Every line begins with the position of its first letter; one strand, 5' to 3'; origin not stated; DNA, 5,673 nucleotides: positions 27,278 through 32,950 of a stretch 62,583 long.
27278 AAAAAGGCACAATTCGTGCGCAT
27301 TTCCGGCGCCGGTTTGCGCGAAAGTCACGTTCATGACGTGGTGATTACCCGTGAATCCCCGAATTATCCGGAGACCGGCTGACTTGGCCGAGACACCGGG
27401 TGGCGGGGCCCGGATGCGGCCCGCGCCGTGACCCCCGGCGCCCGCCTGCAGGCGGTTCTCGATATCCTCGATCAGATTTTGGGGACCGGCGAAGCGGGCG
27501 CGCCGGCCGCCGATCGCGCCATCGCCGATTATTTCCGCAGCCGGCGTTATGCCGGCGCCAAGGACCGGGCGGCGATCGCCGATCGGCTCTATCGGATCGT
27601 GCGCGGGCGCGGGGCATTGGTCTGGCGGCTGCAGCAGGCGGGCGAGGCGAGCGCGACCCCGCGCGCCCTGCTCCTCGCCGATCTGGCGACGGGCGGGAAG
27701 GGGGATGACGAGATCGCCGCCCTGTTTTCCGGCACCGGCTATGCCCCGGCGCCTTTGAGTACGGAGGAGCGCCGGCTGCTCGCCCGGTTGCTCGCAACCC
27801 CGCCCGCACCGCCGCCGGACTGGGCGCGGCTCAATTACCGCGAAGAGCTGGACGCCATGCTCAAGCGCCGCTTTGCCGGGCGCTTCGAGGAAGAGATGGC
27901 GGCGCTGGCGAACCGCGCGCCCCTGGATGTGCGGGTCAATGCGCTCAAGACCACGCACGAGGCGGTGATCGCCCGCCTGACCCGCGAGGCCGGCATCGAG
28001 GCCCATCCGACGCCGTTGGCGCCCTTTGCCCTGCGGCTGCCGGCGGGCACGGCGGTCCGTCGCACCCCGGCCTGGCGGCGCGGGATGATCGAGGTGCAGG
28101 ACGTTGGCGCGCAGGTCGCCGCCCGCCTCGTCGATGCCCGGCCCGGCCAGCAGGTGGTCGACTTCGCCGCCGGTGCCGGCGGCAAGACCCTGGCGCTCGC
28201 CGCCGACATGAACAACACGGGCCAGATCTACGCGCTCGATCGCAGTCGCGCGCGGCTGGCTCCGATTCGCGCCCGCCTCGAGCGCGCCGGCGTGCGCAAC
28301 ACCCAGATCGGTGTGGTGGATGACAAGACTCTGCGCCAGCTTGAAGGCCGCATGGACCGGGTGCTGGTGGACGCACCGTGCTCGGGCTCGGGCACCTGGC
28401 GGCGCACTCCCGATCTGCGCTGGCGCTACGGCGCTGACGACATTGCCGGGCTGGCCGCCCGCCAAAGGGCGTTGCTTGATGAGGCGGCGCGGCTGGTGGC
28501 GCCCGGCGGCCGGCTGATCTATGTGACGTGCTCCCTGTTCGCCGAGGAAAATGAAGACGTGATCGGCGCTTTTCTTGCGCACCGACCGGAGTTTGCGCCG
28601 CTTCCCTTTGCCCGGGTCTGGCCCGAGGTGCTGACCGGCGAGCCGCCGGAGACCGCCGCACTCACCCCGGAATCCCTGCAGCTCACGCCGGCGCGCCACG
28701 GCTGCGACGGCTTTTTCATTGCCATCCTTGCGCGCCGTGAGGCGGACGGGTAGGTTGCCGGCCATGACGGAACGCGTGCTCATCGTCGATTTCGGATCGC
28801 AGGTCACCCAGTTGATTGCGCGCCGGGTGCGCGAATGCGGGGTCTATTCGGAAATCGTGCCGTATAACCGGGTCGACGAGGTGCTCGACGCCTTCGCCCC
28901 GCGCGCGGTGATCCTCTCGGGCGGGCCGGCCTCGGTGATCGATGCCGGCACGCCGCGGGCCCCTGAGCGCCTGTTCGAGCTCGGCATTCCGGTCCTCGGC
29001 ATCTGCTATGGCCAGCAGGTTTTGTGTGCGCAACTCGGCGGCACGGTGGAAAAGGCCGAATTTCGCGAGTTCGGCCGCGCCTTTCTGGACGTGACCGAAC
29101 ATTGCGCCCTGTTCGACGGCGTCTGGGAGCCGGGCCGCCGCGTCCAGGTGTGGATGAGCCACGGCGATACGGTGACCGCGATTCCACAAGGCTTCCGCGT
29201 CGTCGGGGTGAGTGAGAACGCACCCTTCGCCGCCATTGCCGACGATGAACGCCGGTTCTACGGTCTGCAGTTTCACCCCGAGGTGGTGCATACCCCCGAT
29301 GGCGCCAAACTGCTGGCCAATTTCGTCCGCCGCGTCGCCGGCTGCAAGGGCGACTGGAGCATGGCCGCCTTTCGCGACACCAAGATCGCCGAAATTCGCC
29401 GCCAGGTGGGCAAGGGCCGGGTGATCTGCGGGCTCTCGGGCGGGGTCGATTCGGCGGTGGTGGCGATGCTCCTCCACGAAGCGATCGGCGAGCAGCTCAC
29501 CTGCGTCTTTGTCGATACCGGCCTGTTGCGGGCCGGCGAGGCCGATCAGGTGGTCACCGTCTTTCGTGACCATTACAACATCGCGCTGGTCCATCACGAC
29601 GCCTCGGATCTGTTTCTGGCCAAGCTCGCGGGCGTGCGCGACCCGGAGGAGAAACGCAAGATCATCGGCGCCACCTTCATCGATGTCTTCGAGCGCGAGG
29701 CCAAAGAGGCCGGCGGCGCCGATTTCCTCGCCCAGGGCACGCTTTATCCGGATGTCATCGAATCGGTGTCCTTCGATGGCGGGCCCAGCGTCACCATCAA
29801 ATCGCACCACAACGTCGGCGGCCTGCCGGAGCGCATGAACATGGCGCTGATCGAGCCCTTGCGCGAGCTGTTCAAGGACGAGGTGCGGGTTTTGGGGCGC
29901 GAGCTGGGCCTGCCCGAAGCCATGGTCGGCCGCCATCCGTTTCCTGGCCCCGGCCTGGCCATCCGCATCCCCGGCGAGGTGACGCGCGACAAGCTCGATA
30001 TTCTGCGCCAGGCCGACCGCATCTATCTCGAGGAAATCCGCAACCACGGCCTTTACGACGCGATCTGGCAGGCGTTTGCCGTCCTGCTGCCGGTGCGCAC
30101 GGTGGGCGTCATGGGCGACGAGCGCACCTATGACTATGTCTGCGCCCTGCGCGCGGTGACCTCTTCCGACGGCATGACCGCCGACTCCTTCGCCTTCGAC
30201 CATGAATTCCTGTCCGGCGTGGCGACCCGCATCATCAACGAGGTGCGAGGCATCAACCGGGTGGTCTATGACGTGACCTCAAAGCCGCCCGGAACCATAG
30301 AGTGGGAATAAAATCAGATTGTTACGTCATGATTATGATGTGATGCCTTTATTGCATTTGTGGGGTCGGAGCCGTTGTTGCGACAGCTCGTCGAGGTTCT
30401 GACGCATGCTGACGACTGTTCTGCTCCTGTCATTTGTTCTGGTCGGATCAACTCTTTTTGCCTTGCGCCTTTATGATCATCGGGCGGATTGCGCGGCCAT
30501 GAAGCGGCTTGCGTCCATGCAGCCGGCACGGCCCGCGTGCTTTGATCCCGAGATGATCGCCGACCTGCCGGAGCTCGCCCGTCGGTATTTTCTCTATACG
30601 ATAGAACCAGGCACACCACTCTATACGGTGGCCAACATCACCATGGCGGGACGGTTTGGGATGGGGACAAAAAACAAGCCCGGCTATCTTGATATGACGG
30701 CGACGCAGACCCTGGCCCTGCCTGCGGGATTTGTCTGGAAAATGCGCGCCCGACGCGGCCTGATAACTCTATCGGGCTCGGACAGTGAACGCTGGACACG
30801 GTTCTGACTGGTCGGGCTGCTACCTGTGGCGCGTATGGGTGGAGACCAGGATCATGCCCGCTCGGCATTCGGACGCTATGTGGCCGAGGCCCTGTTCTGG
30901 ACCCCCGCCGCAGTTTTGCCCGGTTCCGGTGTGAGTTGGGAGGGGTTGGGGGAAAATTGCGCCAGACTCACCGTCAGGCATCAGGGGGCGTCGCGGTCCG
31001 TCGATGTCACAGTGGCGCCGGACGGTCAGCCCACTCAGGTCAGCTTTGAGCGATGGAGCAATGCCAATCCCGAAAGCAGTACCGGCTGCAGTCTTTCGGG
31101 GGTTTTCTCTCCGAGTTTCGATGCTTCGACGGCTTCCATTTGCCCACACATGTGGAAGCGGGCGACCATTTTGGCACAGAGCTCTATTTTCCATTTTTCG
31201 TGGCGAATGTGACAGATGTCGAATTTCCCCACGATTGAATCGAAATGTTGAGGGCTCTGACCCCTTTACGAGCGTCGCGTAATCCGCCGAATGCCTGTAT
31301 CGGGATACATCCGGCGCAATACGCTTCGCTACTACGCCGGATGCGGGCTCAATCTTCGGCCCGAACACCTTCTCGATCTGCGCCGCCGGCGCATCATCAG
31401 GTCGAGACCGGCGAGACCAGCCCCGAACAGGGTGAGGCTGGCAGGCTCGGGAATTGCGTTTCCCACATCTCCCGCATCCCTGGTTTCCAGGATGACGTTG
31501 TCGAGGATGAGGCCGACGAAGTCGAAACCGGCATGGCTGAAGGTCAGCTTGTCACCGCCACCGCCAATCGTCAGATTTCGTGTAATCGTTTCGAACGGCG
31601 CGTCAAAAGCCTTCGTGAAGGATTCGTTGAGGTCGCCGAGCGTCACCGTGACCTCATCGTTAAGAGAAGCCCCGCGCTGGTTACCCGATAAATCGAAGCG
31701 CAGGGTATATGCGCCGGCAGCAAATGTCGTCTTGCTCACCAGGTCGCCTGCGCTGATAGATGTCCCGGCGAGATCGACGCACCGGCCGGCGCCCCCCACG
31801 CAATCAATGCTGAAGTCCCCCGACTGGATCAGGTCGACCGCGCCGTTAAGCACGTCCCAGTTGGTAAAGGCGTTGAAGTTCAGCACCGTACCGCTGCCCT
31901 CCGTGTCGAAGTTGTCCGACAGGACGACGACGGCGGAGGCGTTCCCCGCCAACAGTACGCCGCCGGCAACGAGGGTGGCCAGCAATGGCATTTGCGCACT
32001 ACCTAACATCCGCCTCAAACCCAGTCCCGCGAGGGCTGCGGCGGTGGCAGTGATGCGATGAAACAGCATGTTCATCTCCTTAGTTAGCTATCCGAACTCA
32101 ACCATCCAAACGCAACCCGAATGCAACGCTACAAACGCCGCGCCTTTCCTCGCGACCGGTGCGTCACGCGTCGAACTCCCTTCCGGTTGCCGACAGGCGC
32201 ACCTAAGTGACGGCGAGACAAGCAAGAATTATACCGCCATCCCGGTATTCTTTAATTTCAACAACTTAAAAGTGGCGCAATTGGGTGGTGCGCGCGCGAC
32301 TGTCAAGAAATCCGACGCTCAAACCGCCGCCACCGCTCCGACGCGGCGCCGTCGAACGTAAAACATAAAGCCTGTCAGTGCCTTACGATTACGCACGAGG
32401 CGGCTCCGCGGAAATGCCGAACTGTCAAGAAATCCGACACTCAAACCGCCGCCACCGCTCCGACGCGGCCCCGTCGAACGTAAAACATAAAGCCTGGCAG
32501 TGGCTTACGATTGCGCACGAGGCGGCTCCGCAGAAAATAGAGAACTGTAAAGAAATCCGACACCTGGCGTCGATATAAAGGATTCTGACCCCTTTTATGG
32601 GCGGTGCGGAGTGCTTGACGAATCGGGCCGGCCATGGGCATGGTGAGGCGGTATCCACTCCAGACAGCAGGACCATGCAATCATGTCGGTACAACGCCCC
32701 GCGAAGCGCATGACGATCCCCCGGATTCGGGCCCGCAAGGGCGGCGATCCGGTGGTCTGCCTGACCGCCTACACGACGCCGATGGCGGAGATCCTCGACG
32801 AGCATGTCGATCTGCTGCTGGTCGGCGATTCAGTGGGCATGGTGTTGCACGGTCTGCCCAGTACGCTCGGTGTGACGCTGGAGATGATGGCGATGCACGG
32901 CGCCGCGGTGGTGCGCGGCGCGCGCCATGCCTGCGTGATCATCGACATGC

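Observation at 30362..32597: Candidate cassette array: one short motif sits at the borders of both cargo genes of the integrase-less guaA islet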

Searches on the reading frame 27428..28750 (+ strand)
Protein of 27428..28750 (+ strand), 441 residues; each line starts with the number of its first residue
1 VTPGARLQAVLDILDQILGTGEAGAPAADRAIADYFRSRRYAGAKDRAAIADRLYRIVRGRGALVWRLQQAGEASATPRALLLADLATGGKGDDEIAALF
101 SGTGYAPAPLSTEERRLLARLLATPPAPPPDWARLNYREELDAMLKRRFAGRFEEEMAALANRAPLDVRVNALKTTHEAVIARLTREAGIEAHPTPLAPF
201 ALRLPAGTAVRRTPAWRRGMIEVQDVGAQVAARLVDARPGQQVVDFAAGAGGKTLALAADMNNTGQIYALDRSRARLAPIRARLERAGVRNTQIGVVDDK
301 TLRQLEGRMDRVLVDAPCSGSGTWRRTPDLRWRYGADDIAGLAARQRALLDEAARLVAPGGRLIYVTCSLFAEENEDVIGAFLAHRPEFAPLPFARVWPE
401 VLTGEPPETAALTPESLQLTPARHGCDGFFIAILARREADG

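Call 89: search_protein_families(library=pfam, proteins=[L157:776-1054:+, L157:48-449:-], max_evalue=0.001)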
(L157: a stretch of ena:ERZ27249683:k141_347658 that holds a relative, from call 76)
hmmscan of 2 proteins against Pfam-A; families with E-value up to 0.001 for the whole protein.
L157:776-1054:+ (93 aa): 0 families

L157:48-449:- (134 aa): 3 families
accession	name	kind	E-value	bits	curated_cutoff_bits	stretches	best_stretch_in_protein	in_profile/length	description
PF12802.13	MarR_2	-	1.7e-11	44.5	27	1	37-96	2-61/61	MarR family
PF09339.16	HTH_IclR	-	1.1e-07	31.9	22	1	44-88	7-51/52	IclR helix-turn-helix domain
PF01047.28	MarR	-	1.1e-06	28.9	24.6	1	38-96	1-58/59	MarR family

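Call 90: search_protein_families(library=ncbifam, proteins=[L157:776-1054:+], max_evalue=0.01)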
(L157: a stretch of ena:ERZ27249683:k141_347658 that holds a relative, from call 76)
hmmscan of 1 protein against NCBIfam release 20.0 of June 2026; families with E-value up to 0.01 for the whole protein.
L157:776-1054:+ (93 aa): 1 family
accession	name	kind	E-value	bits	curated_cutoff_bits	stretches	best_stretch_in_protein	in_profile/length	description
TIGR02683.1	upstrm_HI1419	hypoth_equivalog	5.6e-21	74.7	62.85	1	3-70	21-88/95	type II toxin-antitoxin system RelE/ParE family toxin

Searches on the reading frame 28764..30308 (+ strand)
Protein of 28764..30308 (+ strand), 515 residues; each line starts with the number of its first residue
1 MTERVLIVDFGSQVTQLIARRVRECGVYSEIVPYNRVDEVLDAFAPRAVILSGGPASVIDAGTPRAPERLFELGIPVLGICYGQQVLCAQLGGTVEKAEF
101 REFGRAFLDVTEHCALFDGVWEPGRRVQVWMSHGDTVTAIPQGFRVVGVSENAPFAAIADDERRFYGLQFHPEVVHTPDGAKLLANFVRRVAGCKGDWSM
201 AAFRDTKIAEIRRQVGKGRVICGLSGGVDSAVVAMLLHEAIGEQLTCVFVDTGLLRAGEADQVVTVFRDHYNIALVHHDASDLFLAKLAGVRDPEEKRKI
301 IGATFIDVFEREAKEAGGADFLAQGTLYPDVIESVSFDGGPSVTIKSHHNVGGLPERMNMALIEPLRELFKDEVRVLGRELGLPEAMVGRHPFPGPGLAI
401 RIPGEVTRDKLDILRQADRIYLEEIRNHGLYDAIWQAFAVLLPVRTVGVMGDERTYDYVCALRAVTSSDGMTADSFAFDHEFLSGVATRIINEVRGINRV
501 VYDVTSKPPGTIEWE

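Call 10: find_related_loci(query=window:28764-30308:+, collection=genome_contigs, flank=10000)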
Query window:28764-30308:+ (515 aa) in genome_contigs; peptide patterns used: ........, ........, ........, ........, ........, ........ (x = any residue, [..] = any of these).
600 stretches matched a pattern (row limit reached: there are more); 600 encode a relative of the query (tblastn E <= 1e-3); the best 80 are kept; 80 distinct loci.
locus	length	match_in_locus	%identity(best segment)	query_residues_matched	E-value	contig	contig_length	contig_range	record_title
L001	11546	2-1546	77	1-515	0e+0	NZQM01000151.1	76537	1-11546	MAG: Parvibaculum sp. isolate EAC60 MHASMcontig_1040432, whole genome shotgun sequence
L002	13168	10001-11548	76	1-515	0e+0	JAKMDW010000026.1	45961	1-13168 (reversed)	MAG: Alphaproteobacteria bacterium isolate MOX_bin30 alldata_k127_1229467, whole genome shotgun sequence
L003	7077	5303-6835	76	3-515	0e+0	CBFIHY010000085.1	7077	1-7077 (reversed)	MAG: Alphaproteobacteria bacterium isolate Co_bin_77_strict genome assembly, contig: Co_bin_77_strict_c85, whole genome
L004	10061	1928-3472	76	1-515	0e+0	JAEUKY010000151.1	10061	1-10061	MAG: Rhodospirillales bacterium isolate new MAG-107 k141_2933062, whole genome shotgun sequence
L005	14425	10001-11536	76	1-512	0e+0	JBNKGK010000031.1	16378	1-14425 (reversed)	MAG: Kordiimonas sp. isolate E1E2.bin.30.strict NODE_31_length_16378_cov_6.402491, whole genome shotgun sequence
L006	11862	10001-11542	76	2-515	0e+0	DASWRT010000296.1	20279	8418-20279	MAG TPA_asm: Stellaceae bacterium isolate SMAG_U3529 k141_3087912, whole genome shotgun sequence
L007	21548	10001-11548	76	1-515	0e+0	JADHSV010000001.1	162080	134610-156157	MAG: Rhodospirillales bacterium isolate BS150m-G3 BS-150m-C38, whole genome shotgun sequence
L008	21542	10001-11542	76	2-515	0e+0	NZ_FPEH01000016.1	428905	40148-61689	Novosphingobium sp. NDB2Meth1, whole genome shotgun sequence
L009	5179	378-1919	76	2-515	0e+0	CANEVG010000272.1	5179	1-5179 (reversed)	MAG: Sphingomonadaceae bacterium isolate CE-Jul18-168 genome assembly, contig: CE-Jul18-C24664, whole genome shotgun seq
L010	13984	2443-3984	76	2-515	0e+0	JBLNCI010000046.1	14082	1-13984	MAG: Gemmatimonas sp. isolate MAG129 PRJNA950955_bin36_renamed_45, whole genome shotgun sequence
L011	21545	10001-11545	74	1-515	0e+0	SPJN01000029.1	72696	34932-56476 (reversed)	MAG: Hyphomicrobiales bacterium isolate BinT2.0009 contig_15, whole genome shotgun sequence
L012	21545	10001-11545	73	1-515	0e+0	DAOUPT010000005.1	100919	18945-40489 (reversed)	MAG TPA_asm: Anderseniella sp. isolate CSMAG_107 CSMAG_107_k141_2232771_length_100919_cov_16.6013, whole genome shotgun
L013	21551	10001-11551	75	1-515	0e+0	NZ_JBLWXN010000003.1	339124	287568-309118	MAG: Terasakiella sp. isolate EA21-01 A21.003.metabat.1RE.5K@3, whole genome shotgun sequence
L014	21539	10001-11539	75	3-515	0e+0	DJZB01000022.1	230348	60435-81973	MAG TPA_asm: Rhodobiaceae bacterium UBA6963 UBA6963_contig_888, whole genome shotgun sequence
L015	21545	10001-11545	73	1-515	0e+0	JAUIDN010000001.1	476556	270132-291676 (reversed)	MAG: Alphaproteobacteria bacterium isolate 7_bin.75 NODE_31_length_476556_cov_1.731723, whole genome shotgun sequence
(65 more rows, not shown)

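Call 11: find_encoding_contigs(protein=window:28764-30308:+, flank=10000, max_places=10)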
Protein window:28764-30308:+ (515 aa): 1 contig read that carries it; 1 place shown.
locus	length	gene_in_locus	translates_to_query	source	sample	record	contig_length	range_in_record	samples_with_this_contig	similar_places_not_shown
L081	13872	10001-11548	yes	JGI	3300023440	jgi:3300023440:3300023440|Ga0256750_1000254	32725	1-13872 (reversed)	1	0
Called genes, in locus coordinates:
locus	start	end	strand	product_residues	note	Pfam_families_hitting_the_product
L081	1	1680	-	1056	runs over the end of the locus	PF00873:ACR_tran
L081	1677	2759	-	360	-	PF25917:BSH_RND, PF25973:BSH_CzcB (weak), PF25954:Beta-barrel_RND_2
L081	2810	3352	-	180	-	PF03551:PadR, PF10400:Vir_act_alpha_C (weak)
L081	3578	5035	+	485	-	PF07719:TPR_2 (faint), PF07721:TPR_4 (faint), PF13174:TPR_6 (faint), PF13424:TPR_12 (faint), PF13432:TPR_16, PF14559:TPR_19, PF00685:Sulfotransfer_1, PF13469:Sulfotransfer_3, +4 more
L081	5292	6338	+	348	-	PF02541:Ppx-GppA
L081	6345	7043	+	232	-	PF01728:FtsJ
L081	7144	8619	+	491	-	PF00478:IMPDH, PF00571:CBS, PF03060:NMO, PF00977:His_biosynth (faint), PF01070:FMN_dh, PF01645:Glu_synthase (weak)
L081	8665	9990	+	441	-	PF22458:RsmF-B_ferredox, PF05175:MTS (faint), PF01189:Methyltr_RsmB-F, PF13649:Methyltransf_25 (faint), PF13847:Methyltransf_31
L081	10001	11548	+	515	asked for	PF00117:GATase, PF07722:Peptidase_C26, PF02540:NAD_synthase (weak), PF03054:tRNA_Me_trans (faint), PF00958:GMP_synt_C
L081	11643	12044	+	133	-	PF20181:DUF6544, PF21900:DUF6920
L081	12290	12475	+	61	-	-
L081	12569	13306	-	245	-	PF07589:PEP_exosort_dom (weak)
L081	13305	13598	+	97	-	-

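Call 29: search_protein_families(library=pfam, proteins=[L011:11653-13176:+, L011:13196-13654:-, L011:13872-14702:+, L014:11607-12119:-, L014:12281-12817:-, L014:12951-15053:+, L014:14847-15431:-], max_evalue=0.001)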
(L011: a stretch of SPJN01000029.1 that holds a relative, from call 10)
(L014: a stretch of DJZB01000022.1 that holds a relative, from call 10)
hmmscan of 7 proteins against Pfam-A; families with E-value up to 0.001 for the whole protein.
L011:11653-13176:+ (508 aa): 16 families
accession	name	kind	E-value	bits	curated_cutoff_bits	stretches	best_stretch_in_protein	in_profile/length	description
PF07719.23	TPR_2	-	2.6e-23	80.6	27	1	372-405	1-34/34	Tetratricopeptide repeat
PF00515.34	TPR_1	-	1.6e-20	72.4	27.8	0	341-371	4-34/34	Tetratricopeptide repeat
PF13181.12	TPR_8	-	5.4e-16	57.8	25.7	0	372-404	1-33/34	Tetratricopeptide repeat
PF13428.12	TPR_14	-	7.7e-16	57.5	23.5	2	373-409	2-38/44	Tetratricopeptide repeat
PF14559.12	TPR_19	-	4.5e-15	56.2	25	2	350-406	3-59/68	Tetratricopeptide repeat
PF13431.12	TPR_17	-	8.4e-15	54.2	24.4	1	361-392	2-33/34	Tetratricopeptide repeat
PF13432.12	TPR_16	-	6.5e-12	46.1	32.7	1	351-405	10-64/65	Tetratricopeptide repeat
PF13424.12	TPR_12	-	1.6e-10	41.4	30.1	2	341-402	6-75/77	Tetratricopeptide repeat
PF12895.13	ANAPC3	-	2.2e-09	37.9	27.2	1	389-468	6-81/82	Anaphase-promoting complex, cyclosome, subunit 3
PF13176.12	TPR_7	-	2.7e-09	36.8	27.9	1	376-405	3-32/36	Tetratricopeptide repeat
PF13414.12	TPR_11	-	3.2e-09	36.8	26.8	0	347-386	3-42/42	TPR repeat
PF25063.1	ARM_TT21_C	-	2.5e-08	34.5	35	1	284-439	45-194/209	Tetratricopeptide repeat protein 21 C-terminal ARM domain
PF13374.12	TPR_10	-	1.7e-07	31.4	27.5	0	344-367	8-31/42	Tetratricopeptide repeat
PF13174.12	TPR_6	-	3.6e-07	30.8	26.3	0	378-403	6-31/33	Tetratricopeptide repeat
PF13371.12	TPR_9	-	5.6e-07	29.9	35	1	351-406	8-63/73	Tetratricopeptide repeat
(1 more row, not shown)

L011:13196-13654:- (152 aa): 1 family
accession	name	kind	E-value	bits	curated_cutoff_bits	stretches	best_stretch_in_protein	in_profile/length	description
PF05099.18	TerB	-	2.9e-31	108.6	24.4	1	27-143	1-117/118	Tellurite resistance protein TerB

L011:13872-14702:+ (277 aa): 2 families
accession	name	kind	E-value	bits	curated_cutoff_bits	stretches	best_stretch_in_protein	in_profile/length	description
PF05359.17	DUF748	-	1.7e-14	53.3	50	1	11-181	20-172/1037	Domain of Unknown Function (DUF748)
PF05170.20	AsmA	-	0.00025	20.4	29.8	1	63-135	69-140/607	AsmA family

L014:11607-12119:- (170 aa): 0 families

L014:12281-12817:- (178 aa): 1 family
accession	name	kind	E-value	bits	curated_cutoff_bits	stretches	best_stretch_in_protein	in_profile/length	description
PF02627.25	CMD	-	3.7e-05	24.1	23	1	25-66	1-42/84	Carboxymuconolactone decarboxylase family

L014:12951-15053:+ (701 aa): 3 families
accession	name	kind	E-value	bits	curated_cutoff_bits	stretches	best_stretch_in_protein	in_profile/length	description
PF00890.30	FAD_binding_2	-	8.3e-42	144.3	20.4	1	31-475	1-402/414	FAD binding domain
PF01266.30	DAO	-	3.8e-11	43.6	27.9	1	31-248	1-205/353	FAD dependent oxidoreductase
PF12831.13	FAD_oxidored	-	2.2e-05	24.4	27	1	31-238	1-138/416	FAD dependent oxidoreductase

L014:14847-15431:- (194 aa): 2 families
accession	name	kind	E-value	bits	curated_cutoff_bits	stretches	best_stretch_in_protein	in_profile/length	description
PF13577.12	SnoaL_4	-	9e-19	68.2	24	1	20-147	2-125/126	SnoaL-like domain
PF14534.12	DUF4440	-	0.0002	22.2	25.2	1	27-143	1-106/107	Domain of unknown function (DUF4440)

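Call 75: list_cluster_members(proteins=[window:28764-30308:+, P0038, P0037, window:33654-34331:+, window:27428-28750:+])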
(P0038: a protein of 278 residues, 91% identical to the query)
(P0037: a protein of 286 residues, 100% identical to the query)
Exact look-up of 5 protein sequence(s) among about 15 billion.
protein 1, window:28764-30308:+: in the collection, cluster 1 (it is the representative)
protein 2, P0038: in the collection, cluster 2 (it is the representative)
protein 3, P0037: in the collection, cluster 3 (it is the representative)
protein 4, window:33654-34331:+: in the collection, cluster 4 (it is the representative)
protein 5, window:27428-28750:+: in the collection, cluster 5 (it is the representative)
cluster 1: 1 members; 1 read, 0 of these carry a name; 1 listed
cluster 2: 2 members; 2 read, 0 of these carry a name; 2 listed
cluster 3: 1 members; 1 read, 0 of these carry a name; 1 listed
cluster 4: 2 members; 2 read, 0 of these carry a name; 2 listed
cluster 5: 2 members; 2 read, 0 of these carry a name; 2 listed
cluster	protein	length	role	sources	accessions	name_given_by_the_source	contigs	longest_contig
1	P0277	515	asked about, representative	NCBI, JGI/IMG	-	-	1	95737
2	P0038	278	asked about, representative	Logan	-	-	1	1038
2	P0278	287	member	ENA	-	-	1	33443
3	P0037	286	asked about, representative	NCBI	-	-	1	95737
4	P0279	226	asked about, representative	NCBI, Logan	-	-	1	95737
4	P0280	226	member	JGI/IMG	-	-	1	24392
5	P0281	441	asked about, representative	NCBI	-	-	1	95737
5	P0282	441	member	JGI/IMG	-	-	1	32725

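Call 76: find_encoding_contigs(protein=P0278, flank=10000, max_places=4)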
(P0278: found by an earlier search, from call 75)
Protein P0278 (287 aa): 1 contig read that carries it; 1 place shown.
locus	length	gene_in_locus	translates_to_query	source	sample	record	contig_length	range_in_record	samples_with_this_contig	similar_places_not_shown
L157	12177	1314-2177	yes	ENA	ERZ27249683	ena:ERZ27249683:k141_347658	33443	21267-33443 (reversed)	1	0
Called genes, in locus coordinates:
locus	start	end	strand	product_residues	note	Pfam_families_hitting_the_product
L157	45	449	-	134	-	PF01047:MarR (weak), PF12802:MarR_2, PF09339:HTH_IclR (weak)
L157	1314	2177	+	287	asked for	PF02548:Pantoate_transf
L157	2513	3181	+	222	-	PF09976:TPR_21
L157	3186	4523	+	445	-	PF01011:PQQ (faint), PF13360:PQQ_2 (weak), PF25293:Beta-prop_EMC1_N (faint), PF13570:Beta-prop_ACSF4, PF07774:EMC1_C (faint), PF13360:PQQ_2, PF13570:Beta-prop_ACSF4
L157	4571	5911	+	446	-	PF00005:ABC_tran (faint), PF00025:Arf (faint), PF01926:MMR_HSR1, PF02421:FeoB_N, PF00009:GTP_EFTU, PF02421:FeoB_N, PF01926:MMR_HSR1, PF14714:KH_dom-like, +5 more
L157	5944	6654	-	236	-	PF00106:adh_short, PF08659:KR, PF13561:adh_short_C2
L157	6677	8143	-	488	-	PF13522:GATase_6, PF13537:GATase_7, PF00156:Pribosyltran (weak)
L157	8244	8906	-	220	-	PF02674:Colicin_V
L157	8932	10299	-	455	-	PF18073:Zn_ribbon_LapB, PF03796:DnaB_C (faint), PF06745:ATPase, PF13191:AAA_16 (faint), PF13481:AAA_25, PF23442:DUF7125 (weak), PF13541:ChlI (weak)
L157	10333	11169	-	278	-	PF00005:ABC_tran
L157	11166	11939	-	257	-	PF02405:MlaE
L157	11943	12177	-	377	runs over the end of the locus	PF01168:Ala_racemase_N, PF00842:Ala_racemase_C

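Call 80: find_encoding_contigs(protein=L157:48-449:-, flank=8000, max_places=6)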
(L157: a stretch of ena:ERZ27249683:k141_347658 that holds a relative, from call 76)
Protein L157:48-449:- (134 aa): 1 contig read that carries it; 1 place shown.
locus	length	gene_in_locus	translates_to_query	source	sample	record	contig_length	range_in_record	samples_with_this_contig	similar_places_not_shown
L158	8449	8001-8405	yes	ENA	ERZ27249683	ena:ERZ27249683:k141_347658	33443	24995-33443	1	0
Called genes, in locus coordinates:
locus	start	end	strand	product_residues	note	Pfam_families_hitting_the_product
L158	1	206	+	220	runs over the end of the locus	PF02674:Colicin_V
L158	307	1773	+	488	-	PF13522:GATase_6, PF13537:GATase_7, PF00156:Pribosyltran (weak)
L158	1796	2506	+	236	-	PF00106:adh_short, PF08659:KR, PF13561:adh_short_C2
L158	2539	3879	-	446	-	PF00005:ABC_tran (faint), PF00025:Arf (faint), PF01926:MMR_HSR1, PF02421:FeoB_N, PF00009:GTP_EFTU, PF02421:FeoB_N, PF01926:MMR_HSR1, PF14714:KH_dom-like, +5 more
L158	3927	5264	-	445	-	PF01011:PQQ (faint), PF13360:PQQ_2 (weak), PF25293:Beta-prop_EMC1_N (faint), PF13570:Beta-prop_ACSF4, PF07774:EMC1_C (faint), PF13360:PQQ_2, PF13570:Beta-prop_ACSF4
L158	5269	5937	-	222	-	PF09976:TPR_21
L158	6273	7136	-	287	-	PF02548:Pantoate_transf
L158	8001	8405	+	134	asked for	PF01047:MarR (weak), PF12802:MarR_2, PF09339:HTH_IclR (weak)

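Call 89: search_protein_families(library=pfam, proteins=[L157:776-1054:+, L157:48-449:-], max_evalue=0.001)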
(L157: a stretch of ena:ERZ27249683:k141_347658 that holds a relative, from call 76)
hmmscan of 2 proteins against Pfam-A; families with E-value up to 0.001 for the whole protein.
L157:776-1054:+ (93 aa): 0 families

L157:48-449:- (134 aa): 3 families
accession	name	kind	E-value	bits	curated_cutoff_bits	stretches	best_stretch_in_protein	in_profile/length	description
PF12802.13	MarR_2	-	1.7e-11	44.5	27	1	37-96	2-61/61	MarR family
PF09339.16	HTH_IclR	-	1.1e-07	31.9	22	1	44-88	7-51/52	IclR helix-turn-helix domain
PF01047.28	MarR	-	1.1e-06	28.9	24.6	1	38-96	1-58/59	MarR family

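Call 90: search_protein_families(library=ncbifam, proteins=[L157:776-1054:+], max_evalue=0.01)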
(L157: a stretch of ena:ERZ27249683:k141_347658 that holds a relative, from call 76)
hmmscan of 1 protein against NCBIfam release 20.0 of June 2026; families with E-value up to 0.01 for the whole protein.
L157:776-1054:+ (93 aa): 1 family
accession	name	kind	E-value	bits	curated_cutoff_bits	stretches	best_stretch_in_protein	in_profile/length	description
TIGR02683.1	upstrm_HI1419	hypoth_equivalog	5.6e-21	74.7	62.85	1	3-70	21-88/95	type II toxin-antitoxin system RelE/ParE family toxin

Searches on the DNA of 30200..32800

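Call 49: search_rna_families(source=window, start=30200, end=32800, threshold=evalue, max_evalue=1)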
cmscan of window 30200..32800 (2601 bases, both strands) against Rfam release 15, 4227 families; matches with E-value up to 1: 0.
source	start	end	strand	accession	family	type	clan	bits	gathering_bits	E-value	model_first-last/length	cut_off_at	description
